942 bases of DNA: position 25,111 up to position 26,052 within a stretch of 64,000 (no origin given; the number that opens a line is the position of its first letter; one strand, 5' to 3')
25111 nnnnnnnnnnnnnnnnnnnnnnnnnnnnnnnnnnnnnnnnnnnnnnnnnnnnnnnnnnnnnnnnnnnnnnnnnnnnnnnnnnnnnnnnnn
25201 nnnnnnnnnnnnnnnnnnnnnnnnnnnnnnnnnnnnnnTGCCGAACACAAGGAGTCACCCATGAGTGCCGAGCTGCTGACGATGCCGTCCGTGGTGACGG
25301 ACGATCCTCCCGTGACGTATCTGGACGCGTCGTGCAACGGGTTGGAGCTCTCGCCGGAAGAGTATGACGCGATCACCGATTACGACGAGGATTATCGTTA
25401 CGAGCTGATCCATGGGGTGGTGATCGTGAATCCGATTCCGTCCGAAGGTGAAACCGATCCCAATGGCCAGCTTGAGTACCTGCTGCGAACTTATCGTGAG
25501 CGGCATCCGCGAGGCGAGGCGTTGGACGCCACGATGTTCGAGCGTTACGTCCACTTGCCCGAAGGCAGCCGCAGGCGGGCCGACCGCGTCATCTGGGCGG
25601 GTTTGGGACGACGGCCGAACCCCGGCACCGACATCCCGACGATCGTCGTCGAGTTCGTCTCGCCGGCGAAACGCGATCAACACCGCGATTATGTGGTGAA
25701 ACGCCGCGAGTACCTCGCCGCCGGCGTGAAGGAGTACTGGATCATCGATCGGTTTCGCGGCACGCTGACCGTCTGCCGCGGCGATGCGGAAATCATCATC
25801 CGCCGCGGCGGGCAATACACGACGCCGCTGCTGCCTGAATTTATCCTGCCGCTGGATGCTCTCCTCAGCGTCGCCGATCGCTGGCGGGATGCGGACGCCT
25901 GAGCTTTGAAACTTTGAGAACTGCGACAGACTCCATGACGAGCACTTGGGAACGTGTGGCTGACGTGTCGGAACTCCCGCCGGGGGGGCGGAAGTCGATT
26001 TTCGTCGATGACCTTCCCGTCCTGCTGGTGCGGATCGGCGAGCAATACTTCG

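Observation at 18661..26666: SUF Fe-S assembly operon with a different Uma2 (DUF820) nuclease-like gene in each of three consecutive gaps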

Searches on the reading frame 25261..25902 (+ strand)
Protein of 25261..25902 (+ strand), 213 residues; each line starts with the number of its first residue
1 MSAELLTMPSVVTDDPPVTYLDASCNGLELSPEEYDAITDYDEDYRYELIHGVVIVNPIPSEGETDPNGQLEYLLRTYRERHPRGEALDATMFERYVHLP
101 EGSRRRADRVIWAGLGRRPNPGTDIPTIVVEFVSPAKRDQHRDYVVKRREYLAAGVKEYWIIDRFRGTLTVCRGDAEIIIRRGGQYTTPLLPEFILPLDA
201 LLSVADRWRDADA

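Call 3: search_protein_families(library=pfam, proteins=[window:25261-25902:+], max_evalue=0.01)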
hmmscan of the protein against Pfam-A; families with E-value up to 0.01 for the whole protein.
window:25261-25902:+ (213 aa): 1 family
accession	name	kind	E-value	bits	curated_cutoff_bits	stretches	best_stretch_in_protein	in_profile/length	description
PF05685.18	Uma2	-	5.8e-20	71.9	27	1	33-197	2-170/172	Putative restriction endonuclease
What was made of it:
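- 25261..25902 (+): Uma2 gene U3 (sufD>Rieske-sufT gap). PF05685 E 5.8e-20 (call 3).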

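Call 4: search_protein_families(library=ncbifam, proteins=[window:25261-25902:+], max_evalue=0.01)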
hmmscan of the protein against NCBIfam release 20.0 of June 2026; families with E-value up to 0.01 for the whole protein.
window:25261-25902:+ (213 aa): 0 families

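Call 25: search_protein_families(library=padloc, proteins=[window:25261-25902:+], max_evalue=0.01)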
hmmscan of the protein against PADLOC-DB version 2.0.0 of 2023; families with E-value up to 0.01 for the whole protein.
window:25261-25902:+ (213 aa): 4 families
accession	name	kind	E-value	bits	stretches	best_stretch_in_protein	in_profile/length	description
PDLC04833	PDC-S03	-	7.3e-18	62.8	1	30-173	24-170/207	-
PDLC04832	PDC-S03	-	6.1e-15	53.4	1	124-177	104-155/188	-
PDLC04835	PDC-S03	-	2.1e-08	32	1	127-163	112-145/207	-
PDLC04834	PDC-S03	-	8.1e-07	26.9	1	124-164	102-140/184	-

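Call 69: find_homologous_proteins(query=window:25261-25902:+, max_evalue=1e-8)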
Query window:25261-25902:+ (213 aa): 2618 proteins with E <= 1e-8 among 2906 candidates; the best 120 are listed.
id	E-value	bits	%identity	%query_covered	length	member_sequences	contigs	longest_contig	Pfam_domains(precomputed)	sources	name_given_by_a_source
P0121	1.2e-140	484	100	100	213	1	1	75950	PF05685.19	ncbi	-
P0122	1.9e-122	425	87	100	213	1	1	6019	PF05685.19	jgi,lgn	jgi:Uma2 family endonuclease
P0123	2.3e-100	353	71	100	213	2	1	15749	PF05685.19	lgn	-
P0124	8.7e-98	344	71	100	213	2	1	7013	PF05685.19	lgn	-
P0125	2.0e-97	343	58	90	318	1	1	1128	PF05685.19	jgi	-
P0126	2.1e-96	340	69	100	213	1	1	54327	PF05685.19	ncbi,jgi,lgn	-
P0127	8.0e-92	325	68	100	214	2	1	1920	PF05685.19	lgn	-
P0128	3.3e-89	316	64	100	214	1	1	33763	PF05685.19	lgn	-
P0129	1.5e-87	311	65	100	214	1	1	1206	PF05685.19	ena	-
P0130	4.4e-85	303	64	100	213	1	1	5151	PF05685.19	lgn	-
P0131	1.5e-84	301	66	99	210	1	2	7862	PF05685.19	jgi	jgi:Uma2 family endonuclease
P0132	7.5e-84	299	65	99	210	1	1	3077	PF05685.19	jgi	jgi:Uma2 family endonuclease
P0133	1.7e-83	298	60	95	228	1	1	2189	PF05685.19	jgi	jgi:Uma2 family endonuclease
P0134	7.0e-78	279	62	100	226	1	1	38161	PF05685.19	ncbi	-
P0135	2.4e-77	277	63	93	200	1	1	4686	PF05685.19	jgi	-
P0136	2.1e-76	274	65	90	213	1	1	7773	PF05685.19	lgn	-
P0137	2.4e-76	274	58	97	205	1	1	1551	PF05685.19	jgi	jgi:Uma2 family endonuclease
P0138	5.6e-76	273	60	93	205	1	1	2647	PF05685.19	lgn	-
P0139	1.9e-74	268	61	93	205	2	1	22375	PF05685.19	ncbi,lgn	-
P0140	3.0e-74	267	64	88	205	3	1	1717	PF05685.19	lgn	-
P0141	4.2e-74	267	65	90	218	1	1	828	PF05685.19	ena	-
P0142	5.4e-74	267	63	87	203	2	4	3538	PF05685.19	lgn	-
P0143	6.4e-74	266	61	99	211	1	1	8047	PF05685.19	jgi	jgi:Uma2 family endonuclease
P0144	8.2e-74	266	60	92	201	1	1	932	PF05685.19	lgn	-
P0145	2.5e-73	264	59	93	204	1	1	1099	PF05685.19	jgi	jgi:Uma2 family endonuclease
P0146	3.6e-73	264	62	90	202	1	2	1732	PF05685.19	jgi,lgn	jgi:Uma2 family endonuclease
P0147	5.0e-73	263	62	93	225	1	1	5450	PF05685.19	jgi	jgi:Uma2 family endonuclease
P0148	5.4e-73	263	60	93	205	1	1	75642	PF05685.19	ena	-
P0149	5.5e-73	263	63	88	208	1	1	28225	PF05685.19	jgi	jgi:Uma2 family endonuclease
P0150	5.9e-73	263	62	90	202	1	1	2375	PF05685.19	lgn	-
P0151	9.9e-73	262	60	93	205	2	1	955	PF05685.19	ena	-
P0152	1.1e-72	262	60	93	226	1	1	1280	PF05685.19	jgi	jgi:Uma2 family endonuclease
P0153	1.5e-72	262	63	86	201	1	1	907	PF05685.19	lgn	-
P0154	2.4e-72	261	60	92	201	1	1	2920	PF05685.19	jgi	jgi:Uma2 family endonuclease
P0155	6.7e-72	260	60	96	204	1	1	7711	PF05685.19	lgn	-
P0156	1.0e-71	259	61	93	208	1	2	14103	PF05685.19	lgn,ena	-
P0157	1.0e-71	259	62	91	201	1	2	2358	PF05685.19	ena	-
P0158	1.4e-71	259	63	88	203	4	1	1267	PF05685.19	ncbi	-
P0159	2.9e-71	258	65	89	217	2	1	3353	PF05685.19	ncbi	-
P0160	4.5e-71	257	62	90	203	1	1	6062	PF05685.19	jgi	jgi:Uma2 family endonuclease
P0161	5.4e-71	257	61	90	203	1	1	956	PF05685.19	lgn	-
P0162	1.2e-70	256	60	92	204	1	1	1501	PF05685.19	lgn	-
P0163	2.3e-70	255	64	89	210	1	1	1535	PF05685.19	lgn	-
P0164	3.0e-70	254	64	88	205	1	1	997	PF05685.19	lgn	-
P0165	3.0e-70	254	64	90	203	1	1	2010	PF05685.19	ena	-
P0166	3.5e-70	254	60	96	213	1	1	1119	PF05685.19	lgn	-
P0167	3.7e-70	254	60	94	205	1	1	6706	PF05685.19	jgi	jgi:Uma2 family endonuclease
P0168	7.3e-70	253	58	92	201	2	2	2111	PF05685.19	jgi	jgi:Uma2 family endonuclease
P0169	8.2e-70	253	60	97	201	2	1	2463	PF05685.19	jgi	jgi:Uma2 family endonuclease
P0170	1.6e-69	252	62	89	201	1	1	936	PF05685.19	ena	-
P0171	1.6e-69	252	62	89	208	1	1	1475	PF05685.19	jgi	jgi:Uma2 family endonuclease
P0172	2.0e-69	252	64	90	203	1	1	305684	PF05685.19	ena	-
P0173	2.2e-69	251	62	90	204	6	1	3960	PF05685.19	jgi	jgi:Uma2 family endonuclease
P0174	2.5e-69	251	59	96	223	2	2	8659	PF05685.19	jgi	jgi:Uma2 family endonuclease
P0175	2.6e-69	251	61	90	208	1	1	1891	PF05685.19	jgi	jgi:Uma2 family endonuclease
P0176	2.9e-69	251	60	95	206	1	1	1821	PF05685.19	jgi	jgi:Uma2 family endonuclease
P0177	4.3e-69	250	59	94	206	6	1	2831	PF05685.19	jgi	jgi:Uma2 family endonuclease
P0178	4.5e-69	250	60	91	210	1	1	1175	PF05685.19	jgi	jgi:Uma2 family endonuclease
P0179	5.0e-69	250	60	92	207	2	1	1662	PF05685.19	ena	-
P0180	5.1e-69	250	60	89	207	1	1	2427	PF05685.19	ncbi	-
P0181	5.2e-69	250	56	93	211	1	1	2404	PF05685.19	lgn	-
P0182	5.4e-69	250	61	89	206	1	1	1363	PF05685.19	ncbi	-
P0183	5.9e-69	250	58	92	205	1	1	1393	PF05685.19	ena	-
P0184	6.0e-69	250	58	96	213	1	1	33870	PF05685.19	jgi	jgi:Uma2 family endonuclease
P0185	6.1e-69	250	59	90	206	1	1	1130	PF05685.19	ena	-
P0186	6.3e-69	250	59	97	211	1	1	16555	PF05685.19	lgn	-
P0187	7.8e-69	250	62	89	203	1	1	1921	PF05685.19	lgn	-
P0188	8.4e-69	250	61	89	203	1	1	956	PF05685.19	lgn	-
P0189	1.1e-68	249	60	90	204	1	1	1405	PF05685.19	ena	-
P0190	1.3e-68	249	61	88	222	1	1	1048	PF05685.19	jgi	jgi:Uma2 family endonuclease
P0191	1.3e-68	249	61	89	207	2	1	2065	PF05685.19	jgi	jgi:Uma2 family endonuclease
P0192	1.5e-68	249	57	100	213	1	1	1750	PF05685.19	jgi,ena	-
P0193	1.6e-68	249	61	89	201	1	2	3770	PF05685.19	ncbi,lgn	-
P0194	1.7e-68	249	63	88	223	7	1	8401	PF05685.19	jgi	jgi:Uma2 family endonuclease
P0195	1.9e-68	248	58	91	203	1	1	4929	PF05685.19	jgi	jgi:Uma2 family endonuclease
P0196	1.9e-68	248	60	94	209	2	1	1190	PF05685.19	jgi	jgi:Uma2 family endonuclease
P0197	2.5e-68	248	58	92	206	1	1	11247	PF05685.19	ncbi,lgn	ncbi:MAG: Uma2 family endonuclease [Pirellulales bacterium]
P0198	3.2e-68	248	59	91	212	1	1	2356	PF05685.19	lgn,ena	-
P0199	4.2e-68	247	62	86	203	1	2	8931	PF05685.19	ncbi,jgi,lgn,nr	ncbi:MAG TPA: Uma2 family endonuclease [Isosphaeraceae bacterium]|jgi:Uma2 family endonuclease|nr:Um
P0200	4.4e-68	247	64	89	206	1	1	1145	PF05685.19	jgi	jgi:Uma2 family endonuclease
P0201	4.9e-68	247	60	82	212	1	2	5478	PF05685.19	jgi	jgi:Uma2 family endonuclease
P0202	5.1e-68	247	62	87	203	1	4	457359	PF05685.19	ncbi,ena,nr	ncbi:MAG: Uma2 family endonuclease [Planctomycetota bacterium]|nr:MAG: Uma2 family endonuclease [Pla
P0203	5.8e-68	247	61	90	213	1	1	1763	PF05685.19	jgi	jgi:Uma2 family endonuclease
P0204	6.6e-68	247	60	90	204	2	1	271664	PF05685.19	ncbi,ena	-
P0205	1.1e-67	246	61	90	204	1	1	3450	PF05685.19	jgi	jgi:Uma2 family endonuclease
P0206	1.2e-67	246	60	89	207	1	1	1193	PF05685.19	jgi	jgi:Uma2 family endonuclease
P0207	1.2e-67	246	59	94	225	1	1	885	PF05685.19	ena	-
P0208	1.3e-67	246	60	93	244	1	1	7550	PF05685.19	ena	-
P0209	1.3e-67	246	59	94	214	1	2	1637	PF05685.19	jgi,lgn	-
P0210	1.5e-67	245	62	90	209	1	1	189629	PF05685.19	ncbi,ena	-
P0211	1.5e-67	245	61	92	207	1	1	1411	PF05685.19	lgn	-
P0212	1.5e-67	245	57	98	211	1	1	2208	PF05685.19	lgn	-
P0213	1.5e-67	245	57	96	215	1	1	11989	PF05685.19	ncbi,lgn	-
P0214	1.7e-67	245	64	86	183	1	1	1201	PF05685.19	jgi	jgi:Uma2 family endonuclease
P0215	1.7e-67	245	62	88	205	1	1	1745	PF05685.19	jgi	-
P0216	1.7e-67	245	62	90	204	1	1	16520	PF05685.19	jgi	jgi:Uma2 family endonuclease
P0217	1.9e-67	245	62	88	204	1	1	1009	PF05685.19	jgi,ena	-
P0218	2.0e-67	245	61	86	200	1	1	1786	PF05685.19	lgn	-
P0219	2.0e-67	245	62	89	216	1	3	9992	PF05685.19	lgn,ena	-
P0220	2.1e-67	245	60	91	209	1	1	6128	PF05685.19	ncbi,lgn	-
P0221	2.1e-67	245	60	89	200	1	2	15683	PF05685.19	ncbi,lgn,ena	-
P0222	2.6e-67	245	59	89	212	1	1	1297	PF05685.19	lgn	-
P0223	2.6e-67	245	61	90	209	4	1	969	PF05685.19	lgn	-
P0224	2.8e-67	245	59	89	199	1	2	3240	PF05685.19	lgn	-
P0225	3.2e-67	244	60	88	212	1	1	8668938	PF05685.19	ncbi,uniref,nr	ncbi:Uma2 family endonuclease [Tautonia plasticadhaerens]|uniref:Putative restriction endonuclease d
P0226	3.2e-67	244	57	94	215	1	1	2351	PF05685.19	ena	-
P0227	3.7e-67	244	59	90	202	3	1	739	PF05685.19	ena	-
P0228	3.7e-67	244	59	94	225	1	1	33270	PF05685.19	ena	-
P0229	3.7e-67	244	63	90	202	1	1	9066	PF05685.19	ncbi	-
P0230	3.9e-67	244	57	99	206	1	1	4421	PF05685.19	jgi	jgi:Uma2 family endonuclease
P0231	4.5e-67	244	58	90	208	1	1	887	PF05685.19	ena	-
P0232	5.0e-67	244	61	88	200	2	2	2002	PF05685.19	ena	-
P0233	5.6e-67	244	61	91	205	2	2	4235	PF05685.19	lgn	-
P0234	6.6e-67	243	59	94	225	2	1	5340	PF05685.19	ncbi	ncbi:MAG: Uma2 family endonuclease [Isosphaeraceae bacterium]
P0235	6.7e-67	243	56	95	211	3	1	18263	PF05685.19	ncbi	-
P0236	6.8e-67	243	61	88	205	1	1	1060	PF05685.19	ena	-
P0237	8.0e-67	243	56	96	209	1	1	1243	PF05685.19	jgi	-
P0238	8.2e-67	243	61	90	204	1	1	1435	PF05685.19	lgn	-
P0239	8.8e-67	243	60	89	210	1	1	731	PF05685.19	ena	-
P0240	9.1e-67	243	60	91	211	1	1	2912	PF05685.19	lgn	-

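Call 70: find_encoding_contigs(protein=P0225, flank=6000, max_places=2)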
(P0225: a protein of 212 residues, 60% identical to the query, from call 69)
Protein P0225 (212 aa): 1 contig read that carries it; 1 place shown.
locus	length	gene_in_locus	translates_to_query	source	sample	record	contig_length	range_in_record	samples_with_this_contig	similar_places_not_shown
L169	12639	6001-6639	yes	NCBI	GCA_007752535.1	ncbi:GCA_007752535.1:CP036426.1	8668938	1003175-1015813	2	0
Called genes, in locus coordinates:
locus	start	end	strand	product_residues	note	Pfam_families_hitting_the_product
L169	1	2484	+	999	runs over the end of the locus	-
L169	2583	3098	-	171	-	PF00210:Ferritin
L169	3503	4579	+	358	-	PF02504:FA_synthesis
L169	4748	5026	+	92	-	-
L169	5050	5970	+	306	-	PF00698:Acyl_transf_1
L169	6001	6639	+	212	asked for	PF05685:Uma2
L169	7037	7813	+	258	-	PF00106:adh_short, PF08659:KR, PF13460:NAD_binding_10 (faint), PF13561:adh_short_C2, PF23441:SDR (weak)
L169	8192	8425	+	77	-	PF23297:ACP_SdgA_C (weak), PF00550:PP-binding, PF14573:PP-binding_2 (weak)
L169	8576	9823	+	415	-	PF00109:ketoacyl-synt, PF02801:Ketoacyl-synt_C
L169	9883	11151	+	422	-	PF04230:PS_pyruv_trans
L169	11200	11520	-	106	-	PF02482:Ribosomal_S30AE (weak)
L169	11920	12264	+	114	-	-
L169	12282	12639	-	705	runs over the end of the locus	PF00239:Resolvase, PF07508:Recombinase, PF13384:HTH_23 (faint), PF13408:Zn_ribbon_recom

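Call 71: find_encoding_contigs(protein=P0202, flank=6000, max_places=2)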
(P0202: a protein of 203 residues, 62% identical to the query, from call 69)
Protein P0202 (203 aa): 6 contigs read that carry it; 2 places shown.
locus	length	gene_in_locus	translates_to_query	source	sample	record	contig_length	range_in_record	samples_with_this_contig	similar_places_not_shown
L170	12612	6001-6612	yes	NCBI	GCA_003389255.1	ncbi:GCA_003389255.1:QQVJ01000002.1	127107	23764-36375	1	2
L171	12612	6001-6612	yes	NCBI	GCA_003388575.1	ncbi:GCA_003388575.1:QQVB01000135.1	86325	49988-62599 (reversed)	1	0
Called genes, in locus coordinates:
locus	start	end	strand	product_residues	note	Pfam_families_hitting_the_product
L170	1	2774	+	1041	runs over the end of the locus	PF10142:PhoPQ_related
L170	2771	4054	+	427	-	PF13088:BNR_2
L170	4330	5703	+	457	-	PF07394:DUF1501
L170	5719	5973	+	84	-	-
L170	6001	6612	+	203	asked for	PF05685:Uma2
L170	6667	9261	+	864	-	PF02368:Big_2, PF22359:Big-like, PF26182:Ig_NUP210_5th (faint), PF26918:Ig_Eae (faint), PF07583:PSCyt2, PF07587:PSD1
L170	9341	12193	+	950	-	PF07635:PSCyt1, PF24807:WD40_CDC20-Fz, PF25174:Beta-prop_THOC3, PF25175:Beta-prop_WDR5, PF25173:Beta-prop_WDR3_1st, PF23381:Beta-prop_IFT122_1st, PF24782:WD40_MABP1-WDR62_2nd, PF25172:Beta-prop_WDR3_2nd, +32 more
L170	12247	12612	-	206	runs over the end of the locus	PF11536:DUF3226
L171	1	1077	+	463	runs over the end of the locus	PF10142:PhoPQ_related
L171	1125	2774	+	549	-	-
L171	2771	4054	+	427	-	PF13088:BNR_2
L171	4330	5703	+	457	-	PF07394:DUF1501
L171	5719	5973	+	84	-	-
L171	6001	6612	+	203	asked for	PF05685:Uma2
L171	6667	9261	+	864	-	PF02368:Big_2, PF22359:Big-like, PF26182:Ig_NUP210_5th (faint), PF26918:Ig_Eae (faint), PF07583:PSCyt2, PF07587:PSD1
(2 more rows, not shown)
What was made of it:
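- The same types occur in fab and other unrelated contexts (calls 70, 71).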

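Call 72: find_encoding_contigs(protein=P0172, flank=6000, max_places=2)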
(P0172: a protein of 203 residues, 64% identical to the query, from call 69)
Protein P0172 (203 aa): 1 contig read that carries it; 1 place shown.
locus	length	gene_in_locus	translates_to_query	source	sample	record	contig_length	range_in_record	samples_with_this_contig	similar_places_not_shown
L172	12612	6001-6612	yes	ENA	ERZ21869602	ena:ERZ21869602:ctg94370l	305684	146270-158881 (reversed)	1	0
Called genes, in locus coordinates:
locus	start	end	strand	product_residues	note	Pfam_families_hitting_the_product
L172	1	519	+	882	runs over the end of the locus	PF01553:Acyltransferase (faint), PF00550:PP-binding (weak), PF00501:AMP-binding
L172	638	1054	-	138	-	-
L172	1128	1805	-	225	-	-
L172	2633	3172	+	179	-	-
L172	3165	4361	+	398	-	PF00535:Glycos_transf_2, PF26629:GT2_TM_C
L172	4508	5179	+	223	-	PF04199:Cyclase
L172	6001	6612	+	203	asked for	PF05685:Uma2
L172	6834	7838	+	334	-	-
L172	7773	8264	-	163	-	-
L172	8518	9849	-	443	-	PF01408:GFO_IDH_MocA, PF19051:GFO_IDH_MocA_C2, PF22725:GFO_IDH_MocA_C3 (weak)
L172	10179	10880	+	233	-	PF00392:GntR, PF07729:FCD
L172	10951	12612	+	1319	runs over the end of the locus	PF18582:HZS_alpha, PF03781:FGE-sulfatase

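Call 81: find_encoding_contigs(protein=P0204, flank=5000, max_places=2)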
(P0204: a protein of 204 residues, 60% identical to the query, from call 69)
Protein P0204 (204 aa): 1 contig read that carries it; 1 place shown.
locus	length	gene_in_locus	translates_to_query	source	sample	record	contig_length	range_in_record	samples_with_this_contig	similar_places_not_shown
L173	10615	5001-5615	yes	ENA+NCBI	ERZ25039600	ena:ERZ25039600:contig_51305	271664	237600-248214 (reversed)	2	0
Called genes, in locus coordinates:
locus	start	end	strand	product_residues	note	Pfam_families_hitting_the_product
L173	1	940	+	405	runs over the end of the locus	PF00089:Trypsin, PF13365:Trypsin_2, PF17820:PDZ_6 (faint), PF13180:PDZ_2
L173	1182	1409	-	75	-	-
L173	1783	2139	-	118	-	PF01797:Y1_Tnp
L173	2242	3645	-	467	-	PF13751:DDE_Tnp_1_6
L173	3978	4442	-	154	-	-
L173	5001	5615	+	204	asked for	PF05685:Uma2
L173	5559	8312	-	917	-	PF02629:CoA_binding, PF13380:CoA_binding_2, PF13607:Succ_CoA_lig, PF19045:Ligase_CoA_2, PF13549:ATP-grasp_5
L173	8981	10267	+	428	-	PF01855:POR_N, PF17147:PFOR_II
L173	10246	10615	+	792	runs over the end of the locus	PF01558:POR, PF10371:EKR, PF12838:Fer4_7, PF13183:Fer4_8, PF13187:Fer4_9, PF13237:Fer4_10, PF13484:Fer4_16, PF02775:TPP_enzyme_C, +4 more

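Call 94: find_related_loci(query=window:25261-25902:+, collection=viral_contigs, flank=4000)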
Query window:25261-25902:+ (213 aa) in viral_contigs; peptide patterns used: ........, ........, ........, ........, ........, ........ (x = any residue, [..] = any of these).
5 stretches matched a pattern, but none encodes a relative of the query by tblastn (E <= 1e-3).
